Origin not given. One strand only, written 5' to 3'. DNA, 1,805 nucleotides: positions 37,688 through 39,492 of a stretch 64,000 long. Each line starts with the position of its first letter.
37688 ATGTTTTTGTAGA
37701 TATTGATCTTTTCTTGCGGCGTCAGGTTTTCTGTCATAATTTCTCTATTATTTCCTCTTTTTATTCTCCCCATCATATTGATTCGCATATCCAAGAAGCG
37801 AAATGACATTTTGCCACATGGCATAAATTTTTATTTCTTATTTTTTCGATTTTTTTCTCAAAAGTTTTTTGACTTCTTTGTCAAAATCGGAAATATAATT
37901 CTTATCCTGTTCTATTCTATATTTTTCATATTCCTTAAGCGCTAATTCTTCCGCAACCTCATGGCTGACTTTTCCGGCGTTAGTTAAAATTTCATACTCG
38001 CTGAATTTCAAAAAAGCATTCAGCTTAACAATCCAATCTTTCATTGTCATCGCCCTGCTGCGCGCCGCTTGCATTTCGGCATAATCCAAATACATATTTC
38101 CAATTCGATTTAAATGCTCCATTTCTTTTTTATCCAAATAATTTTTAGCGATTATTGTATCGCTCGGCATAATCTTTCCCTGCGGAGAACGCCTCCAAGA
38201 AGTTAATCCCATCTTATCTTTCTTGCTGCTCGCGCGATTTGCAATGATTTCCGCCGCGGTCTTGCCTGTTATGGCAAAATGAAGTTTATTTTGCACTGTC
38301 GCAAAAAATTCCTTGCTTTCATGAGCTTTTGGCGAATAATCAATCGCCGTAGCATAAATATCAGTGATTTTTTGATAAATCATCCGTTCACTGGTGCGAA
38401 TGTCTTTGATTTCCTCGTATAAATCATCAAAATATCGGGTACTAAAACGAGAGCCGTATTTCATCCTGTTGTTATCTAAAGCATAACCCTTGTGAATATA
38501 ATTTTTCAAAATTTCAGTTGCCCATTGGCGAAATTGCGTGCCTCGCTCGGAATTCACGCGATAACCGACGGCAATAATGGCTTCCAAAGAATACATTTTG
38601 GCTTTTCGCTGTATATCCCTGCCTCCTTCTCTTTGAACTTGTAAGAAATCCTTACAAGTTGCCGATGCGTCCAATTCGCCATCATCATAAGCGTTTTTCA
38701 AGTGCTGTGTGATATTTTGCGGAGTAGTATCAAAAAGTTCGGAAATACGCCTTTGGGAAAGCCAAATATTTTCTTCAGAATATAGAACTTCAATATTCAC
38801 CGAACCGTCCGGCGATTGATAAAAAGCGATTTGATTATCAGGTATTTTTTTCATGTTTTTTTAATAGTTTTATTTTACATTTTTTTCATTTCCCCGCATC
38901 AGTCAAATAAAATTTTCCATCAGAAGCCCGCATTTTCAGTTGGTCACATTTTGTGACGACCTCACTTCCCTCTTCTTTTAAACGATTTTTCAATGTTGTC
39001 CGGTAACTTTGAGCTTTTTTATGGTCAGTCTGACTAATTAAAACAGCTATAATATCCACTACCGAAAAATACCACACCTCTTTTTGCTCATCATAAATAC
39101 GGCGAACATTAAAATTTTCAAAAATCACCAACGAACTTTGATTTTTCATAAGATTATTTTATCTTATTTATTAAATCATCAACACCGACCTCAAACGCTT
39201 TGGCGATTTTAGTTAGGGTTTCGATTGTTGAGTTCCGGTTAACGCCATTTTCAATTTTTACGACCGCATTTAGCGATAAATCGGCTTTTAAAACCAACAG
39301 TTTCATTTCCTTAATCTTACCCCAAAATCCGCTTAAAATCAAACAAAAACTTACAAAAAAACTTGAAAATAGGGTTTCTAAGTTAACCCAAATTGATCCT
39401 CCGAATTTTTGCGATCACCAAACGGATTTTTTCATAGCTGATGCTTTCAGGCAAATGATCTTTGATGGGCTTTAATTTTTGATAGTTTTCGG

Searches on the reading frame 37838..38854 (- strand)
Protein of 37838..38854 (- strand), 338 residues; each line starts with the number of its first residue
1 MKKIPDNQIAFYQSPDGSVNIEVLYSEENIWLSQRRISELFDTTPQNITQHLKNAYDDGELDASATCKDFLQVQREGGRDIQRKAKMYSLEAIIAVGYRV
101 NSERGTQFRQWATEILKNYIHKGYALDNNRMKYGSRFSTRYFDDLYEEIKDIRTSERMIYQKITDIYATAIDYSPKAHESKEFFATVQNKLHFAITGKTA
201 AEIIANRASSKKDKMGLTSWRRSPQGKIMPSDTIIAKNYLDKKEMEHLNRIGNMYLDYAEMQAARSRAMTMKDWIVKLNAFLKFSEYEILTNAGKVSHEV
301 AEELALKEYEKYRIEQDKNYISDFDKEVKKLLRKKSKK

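Call 7: search_protein_families(library=pfam, proteins=[window:37838-38854:-], max_evalue=0.01)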
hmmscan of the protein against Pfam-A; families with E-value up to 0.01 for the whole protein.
window:37838-38854:- (338 aa): 2 families
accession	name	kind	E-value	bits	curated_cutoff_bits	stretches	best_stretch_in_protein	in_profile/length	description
PF13310.11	Virulence_RhuM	-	1.5e-104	349.2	33.7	1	65-319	1-250/252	Virulence protein RhuM family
PF06917.19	Pectate_lyase_2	-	0.0042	16.3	26.6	1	92-132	279-319/491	Periplasmic pectate lyase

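Call 36: search_protein_families(library=ncbifam, proteins=[window:37838-38854:-], max_evalue=0.01)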
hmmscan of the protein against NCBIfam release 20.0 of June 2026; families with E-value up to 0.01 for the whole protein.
window:37838-38854:- (338 aa): 0 families

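Call 37: search_protein_families(library=padloc, proteins=[window:37838-38854:-], max_evalue=0.01)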
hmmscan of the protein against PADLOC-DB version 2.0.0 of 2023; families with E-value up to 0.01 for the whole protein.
window:37838-38854:- (338 aa): 39 families (the best 25 are shown)
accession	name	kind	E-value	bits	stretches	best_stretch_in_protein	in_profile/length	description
PDLC04851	PDC-S05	-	5.9e-142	470.8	1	6-336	9-339/342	-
PDLC04853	PDC-S05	-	1.4e-131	436.6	1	5-335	4-329/336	-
PDLC04868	PDC-S05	-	3.8e-131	435.1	1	7-335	6-333/335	-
PDLC04871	PDC-S05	-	1.4e-129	431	1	6-333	130-458/468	-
PDLC04852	PDC-S05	-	5.2e-124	411.6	1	5-334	9-335/346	-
PDLC04843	PDC-S05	-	3.9e-106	353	1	5-336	4-327/330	-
PDLC04864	PDC-S05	-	2.1e-101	336.9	1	62-337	2-272/277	-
PDLC04870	PDC-S05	-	2.3e-83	276.8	1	6-210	8-209/214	-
PDLC04876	PDC-S05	-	1.6e-67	224.6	1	4-170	5-171/174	-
PDLC04872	PDC-S05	-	7.8e-54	179.6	1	1-135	1-133/152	-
PDLC04854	PDC-S05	-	1.4e-53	179.7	1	3-135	3-132/212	-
PDLC04965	PDC-S23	-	9.4e-51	171.1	1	3-172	3-172/327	-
PDLC04964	PDC-S23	-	2.1e-50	169.8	1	6-133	3-130/331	-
PDLC04858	PDC-S05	-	4.6e-46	154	1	1-135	1-130/138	-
PDLC04879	PDC-S05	-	6e-45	151.9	1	6-146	4-137/285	-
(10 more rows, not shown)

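Call 38: search_protein_families(library=phrogs, proteins=[window:37838-38854:-], max_evalue=0.01)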
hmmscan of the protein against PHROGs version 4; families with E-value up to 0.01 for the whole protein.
window:37838-38854:- (338 aa): 0 families

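Call 39: find_homologous_proteins(query=window:37838-38854:-, max_evalue=1e-60)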
Query window:37838-38854:- (338 aa): 7983 proteins with E <= 1e-60 among 8000 candidates; the best 120 are listed.
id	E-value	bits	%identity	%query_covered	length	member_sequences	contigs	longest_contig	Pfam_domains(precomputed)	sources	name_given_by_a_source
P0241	3.8e-220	747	100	100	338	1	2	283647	PF13310.12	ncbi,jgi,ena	ncbi:MAG: virulence RhuM family protein [Candidatus Paceibacterota bacterium]|jgi:hypothetical prote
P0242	6.1e-198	674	88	100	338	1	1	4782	PF13310.12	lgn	-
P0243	5.2e-197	671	88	98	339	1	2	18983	PF13310.12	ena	-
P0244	1.0e-196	670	88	100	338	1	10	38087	PF13310.12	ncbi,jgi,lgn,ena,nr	ncbi:MAG: hypothetical protein BWY21_00821 [Parcubacteria group bacterium ADurb.Bin216]|jgi:hypothet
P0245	1.1e-196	670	90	97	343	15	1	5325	PF13310.12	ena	-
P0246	1.2e-196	670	88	100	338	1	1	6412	PF13310.12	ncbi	-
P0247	5.1e-196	668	88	100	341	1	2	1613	PF13310.12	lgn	-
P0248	9.5e-194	661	86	100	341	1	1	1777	PF13310.12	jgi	-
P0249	1.6e-193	660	87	100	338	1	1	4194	PF13310.12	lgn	-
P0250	3.5e-193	659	87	98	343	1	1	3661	PF13310.12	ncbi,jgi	-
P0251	8.1e-193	658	86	100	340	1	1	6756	PF13310.12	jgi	-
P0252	1.1e-192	657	87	100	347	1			PF13310.12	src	-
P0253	2.2e-192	656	86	99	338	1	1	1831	PF13310.12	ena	-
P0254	3.9e-192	655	87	98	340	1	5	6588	PF13310.12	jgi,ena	-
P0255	6.4e-192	655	86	97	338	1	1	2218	PF13310.12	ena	-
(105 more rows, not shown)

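Call 40: find_encoding_contigs(protein=P0241, flank=10000, max_places=4)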
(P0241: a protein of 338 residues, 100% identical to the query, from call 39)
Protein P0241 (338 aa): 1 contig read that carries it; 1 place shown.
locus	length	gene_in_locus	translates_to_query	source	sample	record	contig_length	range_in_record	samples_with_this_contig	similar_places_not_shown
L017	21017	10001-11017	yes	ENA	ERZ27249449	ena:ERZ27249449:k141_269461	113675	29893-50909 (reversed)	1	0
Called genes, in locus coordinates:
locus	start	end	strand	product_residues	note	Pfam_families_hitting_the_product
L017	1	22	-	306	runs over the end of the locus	PF01933:CofD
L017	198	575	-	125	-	-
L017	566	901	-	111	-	-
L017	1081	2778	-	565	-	PF00753:Lactamase_B, PF12706:Lactamase_B_2, PF22505:RNase_J_b_CASP, PF07521:RMMBL (weak), PF17770:RNase_J_C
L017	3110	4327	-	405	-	-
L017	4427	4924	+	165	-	-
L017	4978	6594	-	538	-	PF00496:SBP_bac_5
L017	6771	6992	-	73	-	PF03840:SecG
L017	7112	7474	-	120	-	PF04020:Phage_holin_4_2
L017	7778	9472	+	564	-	PF04851:ResIII (faint), PF00270:DEAD, PF00271:Helicase_C, PF16124:RecQ_Zn_bind, PF14493:HTH_40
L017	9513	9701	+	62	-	PF01381:HTH_3 (weak)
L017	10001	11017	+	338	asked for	PF13310:Virulence_RhuM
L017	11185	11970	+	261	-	PF22548:AEP-TOTE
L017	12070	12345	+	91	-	-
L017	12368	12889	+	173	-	-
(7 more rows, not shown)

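Call 41: find_encoding_contigs(protein=P0244, flank=6000, max_places=6)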
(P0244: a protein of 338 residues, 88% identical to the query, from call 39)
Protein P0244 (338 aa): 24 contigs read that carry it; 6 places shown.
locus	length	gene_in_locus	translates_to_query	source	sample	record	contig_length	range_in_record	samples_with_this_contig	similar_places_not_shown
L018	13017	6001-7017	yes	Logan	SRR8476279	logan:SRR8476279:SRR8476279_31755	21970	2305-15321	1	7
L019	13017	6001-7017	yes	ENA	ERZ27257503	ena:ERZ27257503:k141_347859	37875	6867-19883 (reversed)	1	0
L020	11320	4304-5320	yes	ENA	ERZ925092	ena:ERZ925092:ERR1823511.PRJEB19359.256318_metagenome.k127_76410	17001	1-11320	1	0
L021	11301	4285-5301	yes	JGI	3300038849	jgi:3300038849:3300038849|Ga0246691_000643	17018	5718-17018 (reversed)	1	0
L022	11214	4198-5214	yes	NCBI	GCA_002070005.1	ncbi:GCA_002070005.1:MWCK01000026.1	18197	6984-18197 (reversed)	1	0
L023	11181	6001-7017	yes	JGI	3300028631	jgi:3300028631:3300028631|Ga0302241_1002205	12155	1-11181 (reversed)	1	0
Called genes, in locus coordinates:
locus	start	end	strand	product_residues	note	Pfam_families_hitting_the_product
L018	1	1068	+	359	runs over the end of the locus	PF04389:Peptidase_M28, PF01546:Peptidase_M20, PF05343:Peptidase_M42 (faint), PF07687:M20_dimer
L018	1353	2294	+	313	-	PF02661:Fic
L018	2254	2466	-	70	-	-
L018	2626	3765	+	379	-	-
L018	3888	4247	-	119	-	-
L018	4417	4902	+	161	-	PF00293:NUDIX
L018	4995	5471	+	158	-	PF12900:Pyridox_ox_2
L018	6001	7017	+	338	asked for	PF13310:Virulence_RhuM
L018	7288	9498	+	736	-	PF09603:Fib_succ_major, PF05342:Peptidase_M26_N (weak)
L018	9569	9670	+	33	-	-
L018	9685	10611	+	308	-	PF01381:HTH_3, PF02661:Fic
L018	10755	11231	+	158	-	-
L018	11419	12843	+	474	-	PF02463:SMC_N (faint), PF13555:AAA_29 (faint), PF00005:ABC_tran, PF13175:AAA_15 (faint), PF13304:AAA_21 (faint), PF13401:AAA_22 (faint), PF12848:ABC_tran_Xtn, PF00005:ABC_tran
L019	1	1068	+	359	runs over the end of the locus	PF04389:Peptidase_M28, PF01546:Peptidase_M20, PF05343:Peptidase_M42 (faint), PF07687:M20_dimer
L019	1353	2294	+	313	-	PF02661:Fic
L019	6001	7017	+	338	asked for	PF13310:Virulence_RhuM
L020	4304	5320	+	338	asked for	PF13310:Virulence_RhuM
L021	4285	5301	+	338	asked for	PF13310:Virulence_RhuM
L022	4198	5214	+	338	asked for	PF13310:Virulence_RhuM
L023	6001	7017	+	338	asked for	PF13310:Virulence_RhuM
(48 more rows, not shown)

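Call 42: find_encoding_contigs(protein=P0243, flank=6000, max_places=3)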
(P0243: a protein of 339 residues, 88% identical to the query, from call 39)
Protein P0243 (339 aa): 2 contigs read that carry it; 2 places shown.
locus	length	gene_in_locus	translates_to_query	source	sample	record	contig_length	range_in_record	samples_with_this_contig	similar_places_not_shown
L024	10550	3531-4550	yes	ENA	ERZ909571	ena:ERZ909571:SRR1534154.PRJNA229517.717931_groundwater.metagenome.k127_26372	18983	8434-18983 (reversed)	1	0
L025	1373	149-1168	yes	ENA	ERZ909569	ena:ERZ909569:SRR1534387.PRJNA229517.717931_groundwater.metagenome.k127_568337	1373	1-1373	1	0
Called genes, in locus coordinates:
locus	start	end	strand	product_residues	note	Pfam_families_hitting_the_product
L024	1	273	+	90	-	?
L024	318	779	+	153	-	PF03449:GreA_GreB_N, PF01272:GreA_GreB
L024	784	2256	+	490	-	PF01336:tRNA_anti-codon, PF00152:tRNA-synt_2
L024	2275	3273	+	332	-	PF21088:MS_channel_1st, PF00924:MS_channel_2nd, PF21082:MS_channel_3rd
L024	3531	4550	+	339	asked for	PF13310:Virulence_RhuM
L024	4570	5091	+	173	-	PF13302:Acetyltransf_3, PF13420:Acetyltransf_4, PF13523:Acetyltransf_8 (weak), PF00583:Acetyltransf_1, PF13673:Acetyltransf_10, PF13508:Acetyltransf_7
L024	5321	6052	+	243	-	PF18922:DUF5672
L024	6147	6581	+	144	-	-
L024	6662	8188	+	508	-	-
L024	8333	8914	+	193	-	PF00929:RNase_T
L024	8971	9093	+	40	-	-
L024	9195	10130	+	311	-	-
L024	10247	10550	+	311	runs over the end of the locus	-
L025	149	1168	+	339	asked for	PF13310:Virulence_RhuM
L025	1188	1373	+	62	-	?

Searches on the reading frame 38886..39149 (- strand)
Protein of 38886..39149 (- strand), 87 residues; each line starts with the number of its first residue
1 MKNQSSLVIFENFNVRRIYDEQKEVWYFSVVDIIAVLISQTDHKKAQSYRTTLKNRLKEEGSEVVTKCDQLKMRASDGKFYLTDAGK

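Call 7: search_protein_families(library=pfam, proteins=[window:38886-39149:-], max_evalue=0.01)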
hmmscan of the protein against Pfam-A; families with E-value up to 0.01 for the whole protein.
window:38886-39149:- (87 aa): 0 families

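Call 36: search_protein_families(library=ncbifam, proteins=[window:38886-39149:-], max_evalue=0.01)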
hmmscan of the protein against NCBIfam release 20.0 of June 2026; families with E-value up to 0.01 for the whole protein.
window:38886-39149:- (87 aa): 0 families

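Call 37: search_protein_families(library=padloc, proteins=[window:38886-39149:-], max_evalue=0.01)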
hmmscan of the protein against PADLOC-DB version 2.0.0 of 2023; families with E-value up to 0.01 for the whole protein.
window:38886-39149:- (87 aa): 3 families
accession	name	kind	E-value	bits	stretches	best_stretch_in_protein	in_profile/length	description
PDLC04920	PDC-S13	-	6.9e-28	95.8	1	1-85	1-82/286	-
PDLC04841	PDC-S04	-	3e-23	80.9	1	1-84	1-84/292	-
PDLC05033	PDC-S51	-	0.0032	14.3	1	24-58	124-159/376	-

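Call 38: search_protein_families(library=phrogs, proteins=[window:38886-39149:-], max_evalue=0.01)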
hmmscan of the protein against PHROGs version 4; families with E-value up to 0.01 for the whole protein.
window:38886-39149:- (87 aa): 1 family
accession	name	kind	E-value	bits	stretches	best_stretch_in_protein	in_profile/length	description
phrog_15286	-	unknown function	1.9e-20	74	1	2-86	2-83/274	-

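Call 75: find_related_loci(query=window:38886-39149:-, collection=metagenome_contigs, flank=3000)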
Query window:38886-39149:- (87 aa) in metagenome_contigs; peptide patterns used: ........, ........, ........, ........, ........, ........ (x = any residue, [..] = any of these).
599 stretches matched a pattern (row limit reached: there are more); 395 encode a relative of the query (tblastn E <= 1e-3); the best 80 are kept; 80 distinct loci.
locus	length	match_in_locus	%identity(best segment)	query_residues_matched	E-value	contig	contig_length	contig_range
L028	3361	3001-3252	79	1-86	1e-42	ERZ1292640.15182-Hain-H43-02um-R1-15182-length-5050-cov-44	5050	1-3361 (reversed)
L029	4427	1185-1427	81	6-86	9e-43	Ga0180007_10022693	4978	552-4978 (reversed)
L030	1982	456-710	72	1-86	5e-42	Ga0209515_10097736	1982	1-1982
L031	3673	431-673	74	6-86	4e-41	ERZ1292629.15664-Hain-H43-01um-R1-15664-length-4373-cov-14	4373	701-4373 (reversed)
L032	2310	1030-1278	76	2-86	3e-41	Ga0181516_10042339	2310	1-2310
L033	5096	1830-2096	70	1-86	2e-40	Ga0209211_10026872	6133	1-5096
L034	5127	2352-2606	71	2-86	2e-40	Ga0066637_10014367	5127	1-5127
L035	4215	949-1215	71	1-86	4e-40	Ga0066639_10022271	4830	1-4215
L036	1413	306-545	76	7-86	9e-41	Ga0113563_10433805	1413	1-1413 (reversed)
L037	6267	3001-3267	70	1-86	8e-40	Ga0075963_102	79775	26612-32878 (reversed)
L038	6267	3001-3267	70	1-86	8e-40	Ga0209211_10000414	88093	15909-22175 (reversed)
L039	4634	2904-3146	74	6-86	1e-39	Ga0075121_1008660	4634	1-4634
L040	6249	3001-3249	75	4-86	2e-39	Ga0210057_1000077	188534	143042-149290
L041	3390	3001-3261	71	1-86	1e-39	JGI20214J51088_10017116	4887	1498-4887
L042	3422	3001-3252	73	3-86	3e-39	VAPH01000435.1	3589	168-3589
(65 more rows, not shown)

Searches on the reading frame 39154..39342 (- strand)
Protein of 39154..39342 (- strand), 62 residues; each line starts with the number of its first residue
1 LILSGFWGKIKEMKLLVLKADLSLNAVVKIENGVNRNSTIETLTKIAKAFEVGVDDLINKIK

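Call 7: search_protein_families(library=pfam, proteins=[window:39154-39342:-], max_evalue=0.01)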
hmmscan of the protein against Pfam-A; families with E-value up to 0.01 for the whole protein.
window:39154-39342:- (62 aa): 2 families
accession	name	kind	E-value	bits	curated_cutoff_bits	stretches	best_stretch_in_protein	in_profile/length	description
PF01381.28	HTH_3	-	3.6e-06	27.4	23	1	19-57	18-55/55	Helix-turn-helix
PF13443.12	HTH_26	-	0.00055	20.6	22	1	18-59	18-59/63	Cro/C1-type HTH DNA-binding domain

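Call 36: search_protein_families(library=ncbifam, proteins=[window:39154-39342:-], max_evalue=0.01)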
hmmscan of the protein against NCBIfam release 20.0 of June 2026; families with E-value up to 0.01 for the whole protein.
window:39154-39342:- (62 aa): 3 families
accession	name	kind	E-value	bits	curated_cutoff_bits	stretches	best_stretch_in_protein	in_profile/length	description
NF041951.1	phage_RstR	subfamily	0.00013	22.2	80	1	19-60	24-64/108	RstR family transcriptional repressor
NF046032.1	TransRegSlrRBacil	equivalog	0.00027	21.1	250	1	15-58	19-62/149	HTH-type transcriptional regulator SlrR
NF006015.0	PRK08154.1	subfamily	0.0078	15.4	204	1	14-60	47-92/314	anaerobic benzoate catabolism transcriptional regulator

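Call 37: search_protein_families(library=padloc, proteins=[window:39154-39342:-], max_evalue=0.01)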
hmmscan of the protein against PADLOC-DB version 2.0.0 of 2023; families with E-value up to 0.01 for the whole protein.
window:39154-39342:- (62 aa): 3 families
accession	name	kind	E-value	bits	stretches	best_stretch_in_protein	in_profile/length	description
PDLC02926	HTH_VI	-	9.2e-05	20.6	1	19-57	23-60/92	-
PDLC04142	capH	-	0.00094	18.2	1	17-60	26-68/103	capH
PDLC03665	Control_protein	-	0.0016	16.7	1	17-59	29-70/77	control protein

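Call 38: search_protein_families(library=phrogs, proteins=[window:39154-39342:-], max_evalue=0.01)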
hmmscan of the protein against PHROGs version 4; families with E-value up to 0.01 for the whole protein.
window:39154-39342:- (62 aa): 5 families
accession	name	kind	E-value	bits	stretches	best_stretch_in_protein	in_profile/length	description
phrog_8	-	transcription regulation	8.7e-07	29.7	1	20-58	99-136/346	transcriptional regulator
phrog_5823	-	transcription regulation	4.4e-06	27.1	1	19-58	28-67/404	transcriptional regulator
phrog_4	-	transcription regulation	0.0027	17.7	1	20-59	151-193/400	transcriptional repressor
phrog_7241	-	transcription regulation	0.0085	17.1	1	23-58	87-121/122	transcriptional regulator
phrog_30664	-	unknown function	0.0097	16.4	1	17-59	129-171/233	-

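Call 67: search_protein_representatives(protein=window:39154-39342:-)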
Query: 62 residues. Proteins with E-value up to 0.001 (for the whole library): 110; up to 1e-10: 5; up to 1e-30: 1. The best 110 are listed.
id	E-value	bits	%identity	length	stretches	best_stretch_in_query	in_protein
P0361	7.0e-31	119.9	100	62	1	1-62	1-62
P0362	2.7e-12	61.8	75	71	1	16-59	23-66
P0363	9.5e-12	60.1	77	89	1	16-58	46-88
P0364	2.3e-11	59.0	73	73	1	15-58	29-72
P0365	3.5e-11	58.4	71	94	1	15-59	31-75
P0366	2.3e-10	55.8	70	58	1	19-58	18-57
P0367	2.8e-10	55.5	80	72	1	19-58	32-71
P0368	3.2e-10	55.4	75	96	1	20-59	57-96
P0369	9.1e-10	53.9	82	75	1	22-59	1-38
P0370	1.2e-08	50.5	58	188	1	13-60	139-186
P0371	2.4e-08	49.5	62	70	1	17-58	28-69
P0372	3.0e-08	49.2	71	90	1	19-60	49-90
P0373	5.7e-08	48.3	64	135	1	17-60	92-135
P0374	1.1e-07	47.4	58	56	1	14-58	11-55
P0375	7.0e-07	44.9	71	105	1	20-60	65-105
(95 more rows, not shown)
